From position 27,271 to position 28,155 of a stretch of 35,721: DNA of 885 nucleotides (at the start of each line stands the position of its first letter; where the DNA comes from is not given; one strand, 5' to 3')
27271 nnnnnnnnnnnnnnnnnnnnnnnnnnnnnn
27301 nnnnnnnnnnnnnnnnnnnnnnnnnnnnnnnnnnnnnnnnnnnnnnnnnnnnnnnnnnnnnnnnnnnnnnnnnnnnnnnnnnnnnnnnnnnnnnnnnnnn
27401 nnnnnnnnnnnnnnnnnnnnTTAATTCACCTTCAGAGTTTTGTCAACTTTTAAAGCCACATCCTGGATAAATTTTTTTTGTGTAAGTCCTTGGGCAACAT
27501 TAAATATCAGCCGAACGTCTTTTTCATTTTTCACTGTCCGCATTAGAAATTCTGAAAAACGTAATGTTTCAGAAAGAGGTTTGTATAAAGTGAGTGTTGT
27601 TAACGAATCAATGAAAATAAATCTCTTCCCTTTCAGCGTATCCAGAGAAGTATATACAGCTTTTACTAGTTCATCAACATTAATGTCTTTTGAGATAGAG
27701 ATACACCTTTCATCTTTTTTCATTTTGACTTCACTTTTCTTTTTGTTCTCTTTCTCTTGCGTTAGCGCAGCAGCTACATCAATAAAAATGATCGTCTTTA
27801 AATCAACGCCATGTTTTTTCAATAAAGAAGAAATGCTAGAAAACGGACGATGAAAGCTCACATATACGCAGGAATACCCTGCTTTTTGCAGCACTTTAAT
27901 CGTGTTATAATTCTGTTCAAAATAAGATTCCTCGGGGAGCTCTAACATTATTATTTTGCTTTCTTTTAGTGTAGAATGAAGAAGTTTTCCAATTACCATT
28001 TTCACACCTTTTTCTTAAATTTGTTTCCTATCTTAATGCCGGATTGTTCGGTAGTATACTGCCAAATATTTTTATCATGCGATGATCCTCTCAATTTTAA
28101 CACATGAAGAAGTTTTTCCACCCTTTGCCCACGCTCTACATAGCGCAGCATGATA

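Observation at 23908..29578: Five-gene KaiC-like ATPase, pseudo-ATPase and repeat-rich transmembrane protein cluster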

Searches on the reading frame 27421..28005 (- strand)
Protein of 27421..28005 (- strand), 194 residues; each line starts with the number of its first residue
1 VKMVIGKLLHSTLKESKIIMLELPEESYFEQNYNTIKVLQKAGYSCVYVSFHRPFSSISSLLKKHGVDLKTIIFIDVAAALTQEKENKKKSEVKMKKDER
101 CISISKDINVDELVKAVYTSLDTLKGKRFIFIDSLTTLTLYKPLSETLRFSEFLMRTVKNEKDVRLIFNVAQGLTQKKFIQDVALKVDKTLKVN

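Call 3: search_protein_families(library=pfam, proteins=[window:27421-28005:-], max_evalue=1)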
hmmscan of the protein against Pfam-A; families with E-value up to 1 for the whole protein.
window:27421-28005:- (194 aa): 5 families
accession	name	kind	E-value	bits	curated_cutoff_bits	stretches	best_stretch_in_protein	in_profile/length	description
PF06745.19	ATPase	-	4.1e-05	23.5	26.6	1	36-154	41-147/231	KaiC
PF23365.1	DUF7090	-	0.001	19.3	27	1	98-188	88-177/192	Family of unknown function (DUF7090)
PF13277.11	YmdB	-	0.003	17.3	27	1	30-86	101-157/253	YmdB-like protein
PF16897.10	MMR_HSR1_Xtn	-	0.035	14.5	35.2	1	87-122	70-105/106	C-terminal region of MMR_HSR1 domain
PF16771.11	RTT107_BRCT_6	-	0.17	12.5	27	1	56-116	22-81/114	Regulator of Ty1 transposition protein 107 BRCT domain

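Call 4: search_protein_families(library=ncbifam, proteins=[window:27421-28005:-], max_evalue=1)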
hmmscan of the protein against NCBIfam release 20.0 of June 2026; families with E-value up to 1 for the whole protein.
window:27421-28005:- (194 aa): 2 families
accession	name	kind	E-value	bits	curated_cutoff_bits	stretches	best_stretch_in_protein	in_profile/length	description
NF049996.1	NtdP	equivalog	0.0051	16.8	280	1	24-117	57-149/168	nucleoside tri-diphosphate phosphatase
NF010183.0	PRK13662.1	equivalog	0.0058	16.4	213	1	27-117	63-152/177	hypothetical protein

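Call 41: find_homologous_proteins(query=window:27421-27999:-, max_evalue=0.001)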
Query window:27421-27999:- (192 aa): 91 proteins with E <= 0.001 among 246 candidates.
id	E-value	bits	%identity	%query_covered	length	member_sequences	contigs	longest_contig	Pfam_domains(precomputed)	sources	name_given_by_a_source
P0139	1.7e-114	397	100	100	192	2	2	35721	-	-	-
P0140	2.9e-79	283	75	99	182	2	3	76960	PF06745.20,PF23365.2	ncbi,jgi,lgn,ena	-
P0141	9.0e-72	258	68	100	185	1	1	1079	PF06745.20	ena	-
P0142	3.3e-56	208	58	94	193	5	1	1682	-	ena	-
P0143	7.7e-56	206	55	98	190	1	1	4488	PF23365.2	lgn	-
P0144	1.3e-55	206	55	94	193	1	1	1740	PF06745.20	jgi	jgi:KaiC/GvpD/RAD55 family RecA-like ATPase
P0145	2.0e-55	205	59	93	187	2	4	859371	PF06745.20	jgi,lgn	jgi:archaellum biogenesis ATPase FlaH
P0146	1.2e-54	203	60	93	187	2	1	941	PF06745.20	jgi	jgi:KaiC/GvpD/RAD55 family RecA-like ATPase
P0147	2.4e-54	202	57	93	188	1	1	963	PF06745.20,PF23365.2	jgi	-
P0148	2.7e-54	201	59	93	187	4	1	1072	PF06745.20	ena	-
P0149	8.3e-54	200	57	96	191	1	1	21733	PF06745.20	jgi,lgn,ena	-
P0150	1.3e-53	199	54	94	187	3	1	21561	-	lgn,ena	-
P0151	7.1e-53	197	55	91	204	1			PF06745.20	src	-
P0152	7.5e-53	197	55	94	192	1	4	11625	PF06745.20,PF23365.2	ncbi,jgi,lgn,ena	-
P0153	3.0e-52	195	57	93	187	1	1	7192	PF06745.20,PF23365.2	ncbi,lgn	-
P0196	4.7e-47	178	51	94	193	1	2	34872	PF06745.20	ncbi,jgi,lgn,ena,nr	ncbi:MAG: hypothetical protein AVW06_01235 [Hadesarchaea archaeon DG-33-1]|nr:MAG: hypothetical prot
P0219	6.0e-41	158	46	94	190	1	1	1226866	-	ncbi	-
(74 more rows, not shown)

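Call 42: find_encoding_contigs(protein=P0140, flank=10000, max_places=1)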
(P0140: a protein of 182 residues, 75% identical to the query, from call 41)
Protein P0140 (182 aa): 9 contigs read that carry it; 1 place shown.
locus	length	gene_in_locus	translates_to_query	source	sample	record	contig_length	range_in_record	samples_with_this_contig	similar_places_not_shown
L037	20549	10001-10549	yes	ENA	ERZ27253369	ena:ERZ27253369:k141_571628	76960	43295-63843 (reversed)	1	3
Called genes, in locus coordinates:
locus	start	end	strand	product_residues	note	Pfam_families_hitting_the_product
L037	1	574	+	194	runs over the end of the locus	PF27325:MJ0538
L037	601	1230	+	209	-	PF04079:SMC_ScpB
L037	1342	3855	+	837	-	PF00521:DNA_topoisoIV, PF03989:DNA_gyraseA_C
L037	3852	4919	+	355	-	PF01170:UPF0020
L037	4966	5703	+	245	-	-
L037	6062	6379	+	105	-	-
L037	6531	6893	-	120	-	PF23477:zf_Tbcl_2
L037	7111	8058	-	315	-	PF02661:Fic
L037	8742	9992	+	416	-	PF05625:PAXNEB (faint), PF06745:ATPase, PF13481:AAA_25, PF03796:DnaB_C (weak), PF06745:ATPase, PF23442:DUF7125, PF13173:AAA_14 (weak), PF14417:MEDS, +3 more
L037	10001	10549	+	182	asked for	PF06745:ATPase, PF23365:DUF7090 (weak)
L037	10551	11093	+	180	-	PF24336:DUF7504 (weak)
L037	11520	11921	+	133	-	PF13470:PIN_3, PF16289:PIN_12 (faint)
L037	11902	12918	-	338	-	-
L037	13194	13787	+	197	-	-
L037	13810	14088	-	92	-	PF13412:HTH_24 (weak), PF14947:HTH_45 (weak)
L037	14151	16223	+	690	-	PF01555:N6_N4_Mtase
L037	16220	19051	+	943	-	-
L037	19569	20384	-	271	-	-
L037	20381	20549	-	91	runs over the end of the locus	-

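Call 43: find_encoding_contigs(protein=P0196, flank=8000, max_places=1)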
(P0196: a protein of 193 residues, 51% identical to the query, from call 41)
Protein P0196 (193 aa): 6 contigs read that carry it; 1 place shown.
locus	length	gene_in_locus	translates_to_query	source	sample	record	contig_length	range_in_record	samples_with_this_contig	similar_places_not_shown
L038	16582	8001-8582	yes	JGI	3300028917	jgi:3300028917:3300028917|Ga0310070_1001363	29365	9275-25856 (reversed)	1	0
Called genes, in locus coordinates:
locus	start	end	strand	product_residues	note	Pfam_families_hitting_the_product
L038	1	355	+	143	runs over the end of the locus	PF00383:dCMP_cyt_deam_1, PF14437:MafB19-deam, PF14439:Bd3614-deam (weak)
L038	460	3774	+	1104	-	-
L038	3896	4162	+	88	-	-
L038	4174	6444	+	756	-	PF02359:CDC48_N, PF02933:CDC48_2, PF05496:RuvB_N (weak), PF13191:AAA_16 (weak), PF00004:AAA, PF17862:AAA_lid_3, PF00004:AAA, PF17862:AAA_lid_3, +15 more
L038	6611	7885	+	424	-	PF06745:ATPase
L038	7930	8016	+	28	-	-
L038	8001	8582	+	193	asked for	PF06745:ATPase (weak)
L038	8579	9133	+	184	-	PF23365:DUF7090 (weak), PF06745:ATPase (weak)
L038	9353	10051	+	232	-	-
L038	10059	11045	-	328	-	PF02811:PHP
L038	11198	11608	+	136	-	-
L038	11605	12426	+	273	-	PF00142:Fer4_NifH (faint), PF07015:VirC1 (faint), PF09140:MipZ (weak), PF10609:ParA, PF13614:AAA_31, PF01656:CbiA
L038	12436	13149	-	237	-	PF01209:Ubie_methyltran, PF13489:Methyltransf_23, PF02353:CMAS (weak), PF05219:DREV (weak), PF13847:Methyltransf_31, PF08241:Methyltransf_11, PF08242:Methyltransf_12, PF13649:Methyltransf_25, +1 more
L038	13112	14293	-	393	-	PF07690:MFS_1 (faint)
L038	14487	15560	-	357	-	PF00348:polyprenyl_synt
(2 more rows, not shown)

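Call 64: search_solved_structures(query=A3, max_evalue=1, show_alignments=1)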
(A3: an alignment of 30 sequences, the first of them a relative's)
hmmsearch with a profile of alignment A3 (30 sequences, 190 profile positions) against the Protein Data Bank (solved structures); distinct sequences matched with E-value up to 1: 8.
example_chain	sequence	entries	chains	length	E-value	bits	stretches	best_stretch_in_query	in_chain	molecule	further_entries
2dr3_A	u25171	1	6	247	0.0072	19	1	44-138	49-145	UPF0273 protein PH0284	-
2zts_A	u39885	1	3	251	0.021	17.5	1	73-136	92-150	Putative uncharacterized protein PH0186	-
8pts_A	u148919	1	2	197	0.08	15.6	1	32-103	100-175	Guanylate kinase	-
6nui_A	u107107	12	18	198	0.081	15.6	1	32-103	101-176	Guanylate kinase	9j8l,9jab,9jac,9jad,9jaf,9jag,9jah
9jae_A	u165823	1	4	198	0.082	15.6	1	32-103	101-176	Guanylate kinase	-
2w0m_A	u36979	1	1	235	0.24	14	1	44-139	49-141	SSO2452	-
7y51_A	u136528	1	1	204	0.5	13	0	5-53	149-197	Predicted xylanase/chitin deacetylase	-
7fbw_A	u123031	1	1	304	0.86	12.2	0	5-53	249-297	Predicted xylanase/chitin deacetylase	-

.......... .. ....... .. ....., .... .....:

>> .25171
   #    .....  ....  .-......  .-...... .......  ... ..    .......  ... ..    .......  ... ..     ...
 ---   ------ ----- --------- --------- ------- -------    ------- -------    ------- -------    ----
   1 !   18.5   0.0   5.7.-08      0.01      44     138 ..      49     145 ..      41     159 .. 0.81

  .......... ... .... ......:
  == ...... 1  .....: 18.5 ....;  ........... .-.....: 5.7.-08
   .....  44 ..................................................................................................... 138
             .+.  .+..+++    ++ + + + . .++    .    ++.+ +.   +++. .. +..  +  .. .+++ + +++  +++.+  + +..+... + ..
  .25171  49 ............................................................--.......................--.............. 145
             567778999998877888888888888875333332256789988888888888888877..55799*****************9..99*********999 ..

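Call 65: list_cluster_members(proteins=[P0140, P0002, P0128, P0130, P0233, P0305, P0145, P0219])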
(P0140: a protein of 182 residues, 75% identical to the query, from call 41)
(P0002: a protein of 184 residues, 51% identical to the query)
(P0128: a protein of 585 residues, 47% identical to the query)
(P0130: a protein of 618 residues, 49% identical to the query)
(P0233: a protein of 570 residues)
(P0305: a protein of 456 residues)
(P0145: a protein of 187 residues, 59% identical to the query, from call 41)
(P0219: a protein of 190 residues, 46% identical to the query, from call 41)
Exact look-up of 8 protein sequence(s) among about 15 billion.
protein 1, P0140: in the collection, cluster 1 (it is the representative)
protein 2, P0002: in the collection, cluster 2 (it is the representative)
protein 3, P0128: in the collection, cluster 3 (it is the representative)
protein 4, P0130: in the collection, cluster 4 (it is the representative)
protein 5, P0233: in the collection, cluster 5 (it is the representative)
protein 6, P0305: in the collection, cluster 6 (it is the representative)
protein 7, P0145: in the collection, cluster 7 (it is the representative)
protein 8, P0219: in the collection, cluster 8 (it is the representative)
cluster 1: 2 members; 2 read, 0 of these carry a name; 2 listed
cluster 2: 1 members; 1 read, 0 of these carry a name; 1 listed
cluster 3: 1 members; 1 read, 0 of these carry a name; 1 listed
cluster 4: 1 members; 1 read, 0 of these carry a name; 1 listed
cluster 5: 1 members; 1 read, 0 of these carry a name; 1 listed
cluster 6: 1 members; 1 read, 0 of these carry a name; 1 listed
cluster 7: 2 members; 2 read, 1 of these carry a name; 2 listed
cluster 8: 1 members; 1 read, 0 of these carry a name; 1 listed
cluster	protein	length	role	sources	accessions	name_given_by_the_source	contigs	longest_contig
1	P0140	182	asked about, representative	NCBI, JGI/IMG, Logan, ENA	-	-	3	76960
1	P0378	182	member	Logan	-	-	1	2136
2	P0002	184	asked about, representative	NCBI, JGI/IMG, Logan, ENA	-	-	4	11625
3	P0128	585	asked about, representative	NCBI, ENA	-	-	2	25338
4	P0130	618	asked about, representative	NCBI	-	-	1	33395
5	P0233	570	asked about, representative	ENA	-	-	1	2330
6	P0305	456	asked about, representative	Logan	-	-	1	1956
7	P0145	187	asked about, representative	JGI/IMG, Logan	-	archaellum biogenesis ATPase FlaH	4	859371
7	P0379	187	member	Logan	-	-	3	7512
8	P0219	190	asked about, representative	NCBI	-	-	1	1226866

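Call 67: find_encoding_contigs(protein=P0145, flank=10000, max_places=1)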
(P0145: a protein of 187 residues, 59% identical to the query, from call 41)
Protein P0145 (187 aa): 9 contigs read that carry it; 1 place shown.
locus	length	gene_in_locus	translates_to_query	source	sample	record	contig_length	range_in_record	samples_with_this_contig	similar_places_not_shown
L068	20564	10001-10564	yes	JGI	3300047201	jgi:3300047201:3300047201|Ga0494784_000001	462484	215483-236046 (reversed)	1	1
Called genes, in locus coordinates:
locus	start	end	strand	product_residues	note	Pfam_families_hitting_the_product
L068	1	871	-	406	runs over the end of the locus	-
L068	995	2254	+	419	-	PF01336:tRNA_anti-codon, PF00152:tRNA-synt_2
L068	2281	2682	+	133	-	-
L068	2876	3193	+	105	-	-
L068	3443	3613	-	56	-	-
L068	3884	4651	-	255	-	PF01061:ABC2_membrane, PF12698:ABC2_membrane_3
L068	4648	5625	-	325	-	PF13175:AAA_15 (faint), PF00005:ABC_tran, PF13304:AAA_21 (weak), PF13732:DrrA1-3_C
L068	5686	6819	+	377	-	PF07690:MFS_1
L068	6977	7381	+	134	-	-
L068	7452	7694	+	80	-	-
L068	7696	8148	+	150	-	-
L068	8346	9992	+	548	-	PF00154:RecA_N (faint), PF13481:AAA_25 (weak), PF06745:ATPase, PF23442:DUF7125, PF13481:AAA_25 (weak), PF03796:DnaB_C (weak), PF06745:ATPase, PF23442:DUF7125 (weak), +7 more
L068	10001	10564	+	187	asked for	PF06745:ATPase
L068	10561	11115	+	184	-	PF24336:DUF7504 (weak)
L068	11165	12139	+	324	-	PF03796:DnaB_C (faint), PF06745:ATPase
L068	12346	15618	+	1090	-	-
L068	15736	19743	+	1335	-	PF10633:NPCBM_assoc (faint)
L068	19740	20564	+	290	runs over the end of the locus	-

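Call 71: search_protein_families(library=pfam, proteins=[L068:12346-15618:+, L068:15736-19743:+], max_evalue=0.01)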
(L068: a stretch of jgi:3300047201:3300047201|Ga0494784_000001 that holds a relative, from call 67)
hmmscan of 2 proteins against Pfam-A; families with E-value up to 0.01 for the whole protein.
L068:12346-15618:+ (1090 aa): 0 families

L068:15736-19743:+ (1335 aa): 3 families
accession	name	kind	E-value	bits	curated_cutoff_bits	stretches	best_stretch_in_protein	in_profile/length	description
PF10633.15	NPCBM_assoc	-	3.5e-07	30.8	24.4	1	803-879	3-76/78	NPCBM-associated, NEW3 domain of alpha-galactosidase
PF17996.7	CE2_N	-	0.00083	19.8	27.9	0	112-187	27-101/108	Carbohydrate esterase 2 N-terminal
PF19077.6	Big_13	-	0.0015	19.4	27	0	130-186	44-102/102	Bacterial Ig-like domain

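Call 75: search_protein_families(library=padloc, proteins=[window:27421-27999:-], max_evalue=0.01)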
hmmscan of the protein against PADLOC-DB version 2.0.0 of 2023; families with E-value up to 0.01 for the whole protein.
window:27421-27999:- (192 aa): 0 families
